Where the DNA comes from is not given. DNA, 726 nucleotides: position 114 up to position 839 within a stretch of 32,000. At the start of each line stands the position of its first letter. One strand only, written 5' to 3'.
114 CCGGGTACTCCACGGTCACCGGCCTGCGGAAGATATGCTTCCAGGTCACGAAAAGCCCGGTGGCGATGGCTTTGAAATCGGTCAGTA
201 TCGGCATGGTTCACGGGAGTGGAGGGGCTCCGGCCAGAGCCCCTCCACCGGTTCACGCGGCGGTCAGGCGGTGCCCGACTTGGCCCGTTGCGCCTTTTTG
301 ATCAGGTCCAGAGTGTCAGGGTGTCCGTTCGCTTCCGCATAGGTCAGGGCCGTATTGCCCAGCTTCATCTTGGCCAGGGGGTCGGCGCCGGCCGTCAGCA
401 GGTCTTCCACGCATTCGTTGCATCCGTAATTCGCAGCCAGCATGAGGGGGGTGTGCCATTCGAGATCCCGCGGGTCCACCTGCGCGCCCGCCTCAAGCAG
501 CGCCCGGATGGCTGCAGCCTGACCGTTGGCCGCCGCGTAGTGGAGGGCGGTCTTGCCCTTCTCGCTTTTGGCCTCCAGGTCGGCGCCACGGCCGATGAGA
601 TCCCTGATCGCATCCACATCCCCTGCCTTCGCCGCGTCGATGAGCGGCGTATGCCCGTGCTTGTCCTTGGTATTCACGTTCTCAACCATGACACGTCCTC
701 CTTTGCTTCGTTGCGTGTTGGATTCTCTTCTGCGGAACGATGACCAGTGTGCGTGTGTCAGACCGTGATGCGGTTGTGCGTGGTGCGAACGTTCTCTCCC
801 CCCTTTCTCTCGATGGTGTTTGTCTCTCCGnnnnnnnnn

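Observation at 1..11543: Complex I (nuo) locus interleaved with five non-nuo genes, three of them tightly or translationally coupled to nuo genes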

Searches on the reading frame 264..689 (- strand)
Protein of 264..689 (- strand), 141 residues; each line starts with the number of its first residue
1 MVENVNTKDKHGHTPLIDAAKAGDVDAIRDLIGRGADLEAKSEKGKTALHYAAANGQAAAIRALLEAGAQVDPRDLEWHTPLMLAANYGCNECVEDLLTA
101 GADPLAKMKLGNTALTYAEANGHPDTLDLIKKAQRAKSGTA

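Call 4: search_protein_families(library=pfam, proteins=[window:264-689:-], max_evalue=0.01)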
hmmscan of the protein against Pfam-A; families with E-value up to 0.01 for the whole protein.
window:264-689:- (141 aa): 6 families
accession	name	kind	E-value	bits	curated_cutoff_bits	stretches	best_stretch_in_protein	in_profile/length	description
PF00023.36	Ank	-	7.1e-26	89.3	21.1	3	79-107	3-31/33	Ankyrin repeat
PF13857.12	Ank_5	-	1.5e-23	83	27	3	64-118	1-56/56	Ankyrin repeats (many copies)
PF12796.13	Ank_2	-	4.9e-23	81.9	27.3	2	4-75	21-90/90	Ankyrin repeats (3 copies)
PF13637.12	Ank_4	-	3.5e-18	65.7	22.7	2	17-65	2-50/50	Ankyrin repeats (many copies)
PF13606.12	Ank_3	-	2.1e-16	58.6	22.3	1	45-72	2-29/30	Ankyrin repeat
PF24521.3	Ank_KRIT1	-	0.00018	21.7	80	1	13-107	19-115/149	KRIT1 ankyrin-repeats domain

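Call 33: search_protein_families(library=ncbifam, proteins=[window:264-689:-], max_evalue=0.001)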
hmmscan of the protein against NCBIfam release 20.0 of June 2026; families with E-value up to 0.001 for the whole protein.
window:264-689:- (141 aa): 10 families
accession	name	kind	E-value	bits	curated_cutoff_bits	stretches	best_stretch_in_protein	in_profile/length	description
NF041931.2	MzaA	equivalog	8.9e-24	84.3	800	2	50-135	7-92/726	MZA anti-phage system associated sigma-70 family RNA polymerase sigma factor MzaA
NF043029.1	T4SS_AnkY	equivalog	9.7e-16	57.3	600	2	42-118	455-531/543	Dot/Icm T4SS effector AnkY/LegA9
NF043022.1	T4SS_AnkG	equivalog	6.8e-14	51.5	500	2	47-128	367-453/455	Dot/Icm T4SS effector AnkG/AnkZ/LegA7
NF043023.1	T4SS_AnkH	equivalog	1.5e-12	47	600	1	3-70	23-90/467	Dot/Icm T4SS effector AnkH/LegA3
NF043019.1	T4SS_AnkC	equivalog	4.2e-10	39.1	450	1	4-123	119-245/459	Dot/Icm T4SS effector AnkC/LegA12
NF043028.1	T4SS_AnkX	equivalog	8.2e-08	30.9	1400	1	12-65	385-438/938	Dot/Icm T4SS effector AnkN/AnkX/LegA8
NF043021.1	T4SS_AnkF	equivalog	3e-06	25.8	1000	1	15-122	588-677/917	Dot/Icm T4SS effector AnkF/LegA14/Ceg31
TIGR00870.1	trp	subfamily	5.1e-06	24.8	498.75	0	43-95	129-168/747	transient-receptor-potential calcium channel protein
NF043024.1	T4SS_AnkI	equivalog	0.00014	20.8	550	0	44-73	240-269/439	Dot/Icm T4SS effector AnkI/LegAS4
NF043027.1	T4SS_AnkQ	equivalog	0.00019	20.2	700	0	62-118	348-404/496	Dot/Icm T4SS effector AnkQ/LegA10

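Call 47: find_homologous_proteins(query=window:264-689:-, max_evalue=1e-10)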
Query window:264-689:- (141 aa): 154 proteins with E <= 1e-10 among 328 candidates; the best 120 are listed.
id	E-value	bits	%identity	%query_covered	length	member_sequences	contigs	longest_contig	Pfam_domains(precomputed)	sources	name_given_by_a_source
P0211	1.9e-85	302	99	100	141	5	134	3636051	PF13606.13,PF13857.13,PF12796.14,PF00023.37,PF13637.13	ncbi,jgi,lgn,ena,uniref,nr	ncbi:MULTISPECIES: ankyrin repeat domain-containing protein [Geobacter]|uniref:Ankyrin n=2 Tax=Geoba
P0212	1.1e-74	267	87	100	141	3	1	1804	PF13606.13,PF13857.13,PF12796.14,PF00023.37,PF13637.13,PF24521.3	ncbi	-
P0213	3.5e-56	207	68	100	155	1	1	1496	PF13606.13,PF13857.13,PF12796.14,PF00023.37,PF13637.13,PF24521.3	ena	-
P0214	3.2e-52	194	65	100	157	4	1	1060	PF13606.13,PF13857.13,PF12796.14,PF00023.37,PF13637.13,PF24521.3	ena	-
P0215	9.3e-52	193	65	99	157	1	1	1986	PF13606.13,PF13857.13,PF12796.14,PF00023.37,PF13637.13,PF24521.3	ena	-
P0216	1.0e-51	193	62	100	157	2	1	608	PF13606.13,PF13857.13,PF12796.14,PF00023.37,PF13637.13,PF24521.3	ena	-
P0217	5.1e-51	190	63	99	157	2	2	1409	PF13606.13,PF13857.13,PF12796.14,PF00023.37,PF13637.13,PF24521.3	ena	-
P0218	5.3e-51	190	64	100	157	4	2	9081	PF13606.13,PF13857.13,PF12796.14,PF00023.37,PF13637.13,PF24521.3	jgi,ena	jgi:uncharacterized protein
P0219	8.2e-51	190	64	99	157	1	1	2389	PF13606.13,PF13857.13,PF12796.14,PF00023.37,PF13637.13,PF24521.3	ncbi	-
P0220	1.2e-50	189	62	100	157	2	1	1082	PF13606.13,PF13857.13,PF12796.14,PF00023.37,PF13637.13,PF24521.3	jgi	jgi:ankyrin repeat protein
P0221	1.3e-50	189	60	100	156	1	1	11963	PF13606.13,PF13857.13,PF12796.14,PF00023.37,PF13637.13,PF24521.3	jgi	jgi:ankyrin repeat protein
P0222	1.4e-50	189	67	98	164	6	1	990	PF13606.13,PF13857.13,PF12796.14,PF00023.37,PF13637.13,PF24521.3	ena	-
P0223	1.6e-50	189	65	100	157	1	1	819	PF13606.13,PF13857.13,PF12796.14,PF00023.37,PF13637.13,PF24521.3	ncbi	-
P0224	3.5e-50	188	62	100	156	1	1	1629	PF13606.13,PF13857.13,PF12796.14,PF00023.37,PF13637.13,PF24521.3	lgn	-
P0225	6.2e-50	187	63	100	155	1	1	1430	PF13606.13,PF13857.13,PF12796.14,PF00023.37,PF13637.13,PF24521.3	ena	-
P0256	6.0e-45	171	57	100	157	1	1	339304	PF13606.13,PF13857.13,PF12796.14,PF00023.37,PF13637.13,PF24521.3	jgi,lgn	jgi:ankyrin repeat protein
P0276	4.7e-42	161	59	99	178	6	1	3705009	PF13606.13,PF13857.13,PF12796.14,PF00023.37,PF13637.13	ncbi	-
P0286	9.9e-41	157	57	95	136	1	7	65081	PF13606.13,PF13857.13,PF12796.14,PF00023.37,PF13637.13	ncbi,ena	-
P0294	5.0e-39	152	56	96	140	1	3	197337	PF13606.13,PF13857.13,PF12796.14,PF00023.37,PF13637.13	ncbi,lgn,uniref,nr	ncbi:ankyrin repeat domain-containing protein [Pelotalea chapellei]|uniref:Ankyrin repeat domain-con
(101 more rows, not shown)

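Call 49: find_encoding_contigs(protein=P0276, flank=4000, max_places=1)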
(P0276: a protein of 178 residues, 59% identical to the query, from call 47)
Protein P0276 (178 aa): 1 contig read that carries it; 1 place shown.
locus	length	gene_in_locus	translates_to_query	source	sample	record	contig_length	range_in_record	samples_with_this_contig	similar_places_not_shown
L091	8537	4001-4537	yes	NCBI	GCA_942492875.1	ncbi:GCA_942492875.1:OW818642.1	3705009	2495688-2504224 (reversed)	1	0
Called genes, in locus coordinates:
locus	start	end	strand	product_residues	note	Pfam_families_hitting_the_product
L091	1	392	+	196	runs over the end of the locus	PF02545:Maf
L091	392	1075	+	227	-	PF01168:Ala_racemase_N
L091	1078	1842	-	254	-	PF01048:PNP_UDP_1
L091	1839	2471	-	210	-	PF01983:CofC (weak), PF09837:DUF2064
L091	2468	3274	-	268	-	PF02649:GCHY-1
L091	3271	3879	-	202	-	PF00350:Dynamin_N (faint), PF01926:MMR_HSR1, PF02421:FeoB_N (weak), PF03193:RsgA_GTPase (faint)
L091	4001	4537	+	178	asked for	PF13637:Ank_4 (weak), PF12796:Ank_2, PF13857:Ank_5, PF00023:Ank, PF13606:Ank_3 (weak), PF13637:Ank_4, PF12796:Ank_2 (weak), PF00023:Ank (weak)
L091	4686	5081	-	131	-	PF02261:Asp_decarbox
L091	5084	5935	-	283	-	PF02569:Pantoate_ligase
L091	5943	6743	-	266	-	PF02548:Pantoate_transf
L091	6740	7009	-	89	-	-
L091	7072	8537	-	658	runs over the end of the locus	PF01590:GAF, PF13185:GAF_2, PF13492:GAF_3 (weak), PF00015:MCPsignal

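Call 50: find_encoding_contigs(protein=P0294, flank=4000, max_places=1)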
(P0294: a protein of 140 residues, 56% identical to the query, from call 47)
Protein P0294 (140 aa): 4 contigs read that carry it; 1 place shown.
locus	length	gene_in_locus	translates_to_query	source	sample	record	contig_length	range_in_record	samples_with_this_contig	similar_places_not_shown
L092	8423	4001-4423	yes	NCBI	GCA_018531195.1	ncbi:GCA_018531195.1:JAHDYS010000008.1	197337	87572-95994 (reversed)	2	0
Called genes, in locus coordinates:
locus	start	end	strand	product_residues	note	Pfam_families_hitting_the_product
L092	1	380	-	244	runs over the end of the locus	PF01048:PNP_UDP_1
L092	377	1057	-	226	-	PF01983:CofC, PF09837:DUF2064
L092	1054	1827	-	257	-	PF02649:GCHY-1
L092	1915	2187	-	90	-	PF00708:Acylphosphatase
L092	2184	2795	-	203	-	PF00350:Dynamin_N (faint), PF01926:MMR_HSR1, PF02421:FeoB_N (weak), PF03193:RsgA_GTPase (faint)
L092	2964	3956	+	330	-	PF00146:NADHdh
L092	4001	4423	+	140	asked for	PF13637:Ank_4, PF13857:Ank_5, PF12796:Ank_2, PF00023:Ank, PF13606:Ank_3 (weak), PF13857:Ank_5 (weak), PF12796:Ank_2 (weak), PF00023:Ank (weak)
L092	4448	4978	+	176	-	PF13534:Fer4_17 (faint), PF13183:Fer4_8 (faint), PF14697:Fer4_21 (faint), PF12797:Fer4_2 (faint), PF13237:Fer4_10 (weak), PF12838:Fer4_7, PF13187:Fer4_9, PF00037:Fer4, +1 more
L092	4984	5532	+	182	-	PF00499:Oxidored_q3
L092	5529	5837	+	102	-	PF00420:Oxidored_q2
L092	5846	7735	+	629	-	PF00662:Proton_antipo_N, PF00361:Proton_antipo_M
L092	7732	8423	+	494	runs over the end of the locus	PF00361:Proton_antipo_M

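Call 51: find_encoding_contigs(protein=P0256, flank=4000, max_places=1)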
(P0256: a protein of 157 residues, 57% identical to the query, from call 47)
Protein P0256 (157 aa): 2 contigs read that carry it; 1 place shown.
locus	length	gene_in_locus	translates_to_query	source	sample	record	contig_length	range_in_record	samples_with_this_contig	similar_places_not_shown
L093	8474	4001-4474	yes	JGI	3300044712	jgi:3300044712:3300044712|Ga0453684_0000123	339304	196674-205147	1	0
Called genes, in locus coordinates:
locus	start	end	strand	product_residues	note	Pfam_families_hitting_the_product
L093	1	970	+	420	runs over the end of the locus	PF01512:Complex1_51K, PF10531:SLBB, PF10589:NADH_4Fe-4S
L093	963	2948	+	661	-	PF00111:Fer2 (weak), PF13510:Fer2_4, PF10588:NADH-G_4Fe-4S_3, PF22117:Fer4_Nqo3, PF04879:Molybdop_Fe4S4 (weak), PF00384:Molybdopterin (weak)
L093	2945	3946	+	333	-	PF00146:NADHdh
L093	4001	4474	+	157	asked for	PF12796:Ank_2, PF24521:Ank_KRIT1, PF00023:Ank (weak), PF13637:Ank_4, PF13857:Ank_5 (weak), PF00023:Ank, PF12796:Ank_2, PF13857:Ank_5, +2 more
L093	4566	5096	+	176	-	PF12797:Fer4_2 (faint), PF13237:Fer4_10 (weak), PF14697:Fer4_21 (faint), PF12838:Fer4_7, PF13187:Fer4_9 (weak), PF13484:Fer4_16 (faint), PF00037:Fer4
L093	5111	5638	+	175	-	PF00499:Oxidored_q3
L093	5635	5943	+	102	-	PF00420:Oxidored_q2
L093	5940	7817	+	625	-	PF00662:Proton_antipo_N, PF00361:Proton_antipo_M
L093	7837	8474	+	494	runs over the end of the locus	PF00361:Proton_antipo_M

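Call 52: find_encoding_contigs(protein=P0286, flank=4000, max_places=1)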
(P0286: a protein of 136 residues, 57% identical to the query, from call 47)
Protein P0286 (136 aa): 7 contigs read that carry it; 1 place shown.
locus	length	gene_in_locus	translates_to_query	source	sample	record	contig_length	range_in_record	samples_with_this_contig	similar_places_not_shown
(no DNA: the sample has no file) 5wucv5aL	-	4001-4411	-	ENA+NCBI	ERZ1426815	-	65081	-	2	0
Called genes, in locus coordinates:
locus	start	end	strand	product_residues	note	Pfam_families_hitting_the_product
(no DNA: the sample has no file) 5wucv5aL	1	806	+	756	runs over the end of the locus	PF13371:TPR_9, PF00515:TPR_1 (weak), PF13424:TPR_12 (weak), PF00515:TPR_1 (weak), PF13424:TPR_12 (weak), PF13432:TPR_16, PF00515:TPR_1, PF13844:Glyco_transf_41, +19 more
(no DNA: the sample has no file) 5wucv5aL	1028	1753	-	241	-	PF01048:PNP_UDP_1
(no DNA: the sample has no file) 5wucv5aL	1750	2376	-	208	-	PF09837:DUF2064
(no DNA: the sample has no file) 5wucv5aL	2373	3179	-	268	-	PF02649:GCHY-1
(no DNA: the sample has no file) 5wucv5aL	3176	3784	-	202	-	PF00350:Dynamin_N (faint), PF01926:MMR_HSR1, PF02421:FeoB_N (weak), PF03193:RsgA_GTPase (faint)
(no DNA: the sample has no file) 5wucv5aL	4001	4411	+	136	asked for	PF13857:Ank_5 (weak), PF12796:Ank_2, PF13637:Ank_4, PF13857:Ank_5, PF00023:Ank, PF13606:Ank_3 (weak), PF13637:Ank_4 (weak), PF13857:Ank_5 (weak), +2 more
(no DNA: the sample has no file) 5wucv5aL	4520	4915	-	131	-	PF02261:Asp_decarbox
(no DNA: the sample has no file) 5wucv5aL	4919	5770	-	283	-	PF02569:Pantoate_ligase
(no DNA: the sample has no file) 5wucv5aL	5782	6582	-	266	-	PF02548:Pantoate_transf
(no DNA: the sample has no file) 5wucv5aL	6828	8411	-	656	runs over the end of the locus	PF13492:GAF_3 (faint), PF01590:GAF, PF13185:GAF_2, PF00015:MCPsignal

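Call 73: find_related_loci(query=A2, collection=metagenome_contigs, flank=3000)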
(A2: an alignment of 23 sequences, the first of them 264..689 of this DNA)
Query A2 (141 aa) in metagenome_contigs; peptide patterns used: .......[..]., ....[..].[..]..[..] (x = any residue, [..] = any of these).
472 stretches matched a pattern; 407 encode a relative of the query (tblastn E <= 1e-3); the best 80 are kept; 80 distinct loci.
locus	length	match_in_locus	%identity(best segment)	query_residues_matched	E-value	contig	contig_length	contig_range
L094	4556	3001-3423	91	1-141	7e-86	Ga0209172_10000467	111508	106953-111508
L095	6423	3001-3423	87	1-141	4e-81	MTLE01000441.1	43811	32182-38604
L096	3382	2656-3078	88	1-141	3e-77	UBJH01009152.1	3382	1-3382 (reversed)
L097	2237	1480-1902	79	1-141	3e-72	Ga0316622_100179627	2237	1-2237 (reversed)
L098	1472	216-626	70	1-137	1e-67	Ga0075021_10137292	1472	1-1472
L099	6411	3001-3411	72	1-137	1e-63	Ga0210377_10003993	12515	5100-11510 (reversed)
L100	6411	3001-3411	70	1-137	5e-62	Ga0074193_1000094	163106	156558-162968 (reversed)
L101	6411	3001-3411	70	1-137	5e-62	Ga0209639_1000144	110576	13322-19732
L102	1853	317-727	71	1-137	3e-63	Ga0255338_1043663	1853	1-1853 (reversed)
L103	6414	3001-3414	69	1-138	9e-60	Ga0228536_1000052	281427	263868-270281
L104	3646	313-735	65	1-141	4e-59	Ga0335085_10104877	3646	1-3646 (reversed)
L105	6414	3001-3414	67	1-138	4e-59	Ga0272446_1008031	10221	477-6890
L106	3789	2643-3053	67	1-137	9e-59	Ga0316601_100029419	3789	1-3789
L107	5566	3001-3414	68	1-138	8e-59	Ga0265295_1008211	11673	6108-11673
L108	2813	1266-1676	67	1-137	6e-59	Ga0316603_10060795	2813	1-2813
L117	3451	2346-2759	66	1-138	3e-57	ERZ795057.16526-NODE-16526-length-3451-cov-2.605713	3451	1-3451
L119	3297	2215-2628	66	1-138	3e-57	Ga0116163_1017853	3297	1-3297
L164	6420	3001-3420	59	2-141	3e-52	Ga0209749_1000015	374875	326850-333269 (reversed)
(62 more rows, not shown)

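Call 79: search_protein_families(library=pfam, proteins=[L105:1209-1748:+, L105:1745-2644:+, L105:3597-3797:+, L105:3912-4340:+, L105:4381-6186:-, L103:1024-1935:+, L103:1932-2825:+, L103:3477-5891:-, L103:385-1326:-], max_evalue=0.001)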
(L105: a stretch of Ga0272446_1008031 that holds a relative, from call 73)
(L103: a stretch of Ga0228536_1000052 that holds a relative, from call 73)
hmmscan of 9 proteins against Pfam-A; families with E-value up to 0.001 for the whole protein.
L105:1209-1748:+ (179 aa): 1 family
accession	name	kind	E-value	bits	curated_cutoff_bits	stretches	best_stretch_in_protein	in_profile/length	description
PF02830.23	V4R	-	5.1e-16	58.9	31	1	113-172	2-61/62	V4R domain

L105:1745-2644:+ (299 aa): 3 families
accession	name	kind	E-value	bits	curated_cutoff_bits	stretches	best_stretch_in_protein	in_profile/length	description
PF00990.26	GGDEF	-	6.1e-37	127.3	23.8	1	137-285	1-158/161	Diguanylate cyclase, GGDEF domain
PF00672.30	HAMP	-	1.7e-06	28.7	25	0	87-124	10-52/53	HAMP domain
PF22335.1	Cas10-Cmr2_palm2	-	0.00057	20.5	27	0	187-281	31-123/133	Cas10/Cmr2, second palm domain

L105:3597-3797:+ (66 aa): 0 families

L105:3912-4340:+ (142 aa): 1 family
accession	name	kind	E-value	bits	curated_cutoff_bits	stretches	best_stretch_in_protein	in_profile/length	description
PF00499.25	Oxidored_q3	-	1.1e-05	25.6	33.2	1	9-52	5-48/146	NADH-ubiquinone/plastoquinone oxidoreductase chain 6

L105:4381-6186:- (601 aa): 0 families

L103:1024-1935:+ (303 aa): 1 family
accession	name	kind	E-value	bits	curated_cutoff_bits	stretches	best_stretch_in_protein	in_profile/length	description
PF02830.23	V4R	-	1.9e-14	53.9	31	1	237-296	2-61/62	V4R domain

L103:1932-2825:+ (297 aa): 3 families
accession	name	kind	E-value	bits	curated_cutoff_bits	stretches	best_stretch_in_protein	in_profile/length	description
PF00990.26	GGDEF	-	8.4e-40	136.6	23.8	1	137-286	1-159/161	Diguanylate cyclase, GGDEF domain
PF00672.30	HAMP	-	1.3e-08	35.4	25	0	86-110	9-38/53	HAMP domain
PF17853.6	GGDEF_2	-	0.0003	21.5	24.5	1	187-255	33-94/116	GGDEF-like domain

L103:3477-5891:- (804 aa): 7 families
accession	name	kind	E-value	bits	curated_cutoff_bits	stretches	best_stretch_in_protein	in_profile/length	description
PF02518.31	HATPase_c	-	4.3e-20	72.7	26.4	1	511-628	5-109/111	Histidine kinase-, DNA gyrase B-, and HSP90-like ATPase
PF00072.30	Response_reg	-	1.6e-18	67.4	30.2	1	673-785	1-111/111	Response regulator receiver domain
PF00512.31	HisKA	-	1.8e-12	47.5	26.9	1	401-464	2-64/66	His Kinase A (phospho-acceptor) domain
PF00989.32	PAS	-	7.3e-11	42.5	22.6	1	265-375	2-113/113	PAS fold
PF08448.16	PAS_4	-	1.7e-08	35.1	23.1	1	270-379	1-109/110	PAS fold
PF13188.13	PAS_8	-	0.0002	21.6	21.8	1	265-312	2-49/65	PAS domain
PF13426.13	PAS_9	-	0.00077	20.1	27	0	274-377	1-103/103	PAS domain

L103:385-1326:- (313 aa): 0 families

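Call 84: search_protein_families(library=pfam, proteins=[L164:132-1205:+, L164:1247-2050:+, L164:2058-2522:-, L164:3544-4107:+, L164:3529-4128:-, L164:4230-5501:+, L164:5516-6241:+], max_evalue=0.001)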
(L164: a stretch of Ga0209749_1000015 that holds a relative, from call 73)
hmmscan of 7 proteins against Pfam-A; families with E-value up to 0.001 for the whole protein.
L164:132-1205:+ (357 aa): 1 family
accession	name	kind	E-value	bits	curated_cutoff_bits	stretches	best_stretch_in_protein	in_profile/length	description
PF00490.27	ALAD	-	6.2e-152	505.7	24.6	1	38-352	3-317/317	Delta-aminolevulinic acid dehydratase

L164:1247-2050:+ (267 aa): 1 family
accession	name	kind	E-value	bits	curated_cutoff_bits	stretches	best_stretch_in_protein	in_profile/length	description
PF00582.32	Usp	-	4.1e-12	47.3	24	1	171-265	45-139/141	Universal stress protein family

L164:2058-2522:- (154 aa): 0 families

L164:3544-4107:+ (187 aa): 3 families
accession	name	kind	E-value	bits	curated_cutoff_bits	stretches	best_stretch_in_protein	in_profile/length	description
PF09285.17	Elong-fact-P_C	-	2.6e-20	72.3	25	1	131-186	1-56/56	Elongation factor P, C-terminal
PF01132.26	EFP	-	1.6e-16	60.4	27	1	71-122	2-53/54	Elongation factor P (EF-P) OB domain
PF08207.18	EFP_N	-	2.2e-15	56.9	23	1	3-62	1-58/58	Elongation factor P (EF-P) KOW-like domain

L164:3529-4128:- (199 aa): 0 families

L164:4230-5501:+ (423 aa): 1 family
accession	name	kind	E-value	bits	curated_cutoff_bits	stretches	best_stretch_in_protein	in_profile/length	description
PF01784.24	DUF34_NIF3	-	4.5e-84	282.5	23.4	1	48-411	2-256/256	Duf34/NIF3 (NGG1p interacting factor 3)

L164:5516-6241:+ (241 aa): 4 families
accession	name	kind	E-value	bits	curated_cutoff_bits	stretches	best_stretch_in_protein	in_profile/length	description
PF02591.20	Zn_ribbon_9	-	1e-16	61.1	29.1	1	198-230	1-33/33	C4-type zinc ribbon domain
PF24481.2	CT398_CC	-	3.4e-09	37.2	27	1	11-186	1-179/180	CT398-like coiled coil hairpin domain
PF08614.16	ATG16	-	7.3e-05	23.5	33.7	0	17-85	89-157/200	Autophagy protein 16 (ATG16)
PF11559.13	ADIP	-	0.00039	21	34.3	1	10-104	53-149/151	Afadin- and alpha -actinin-Binding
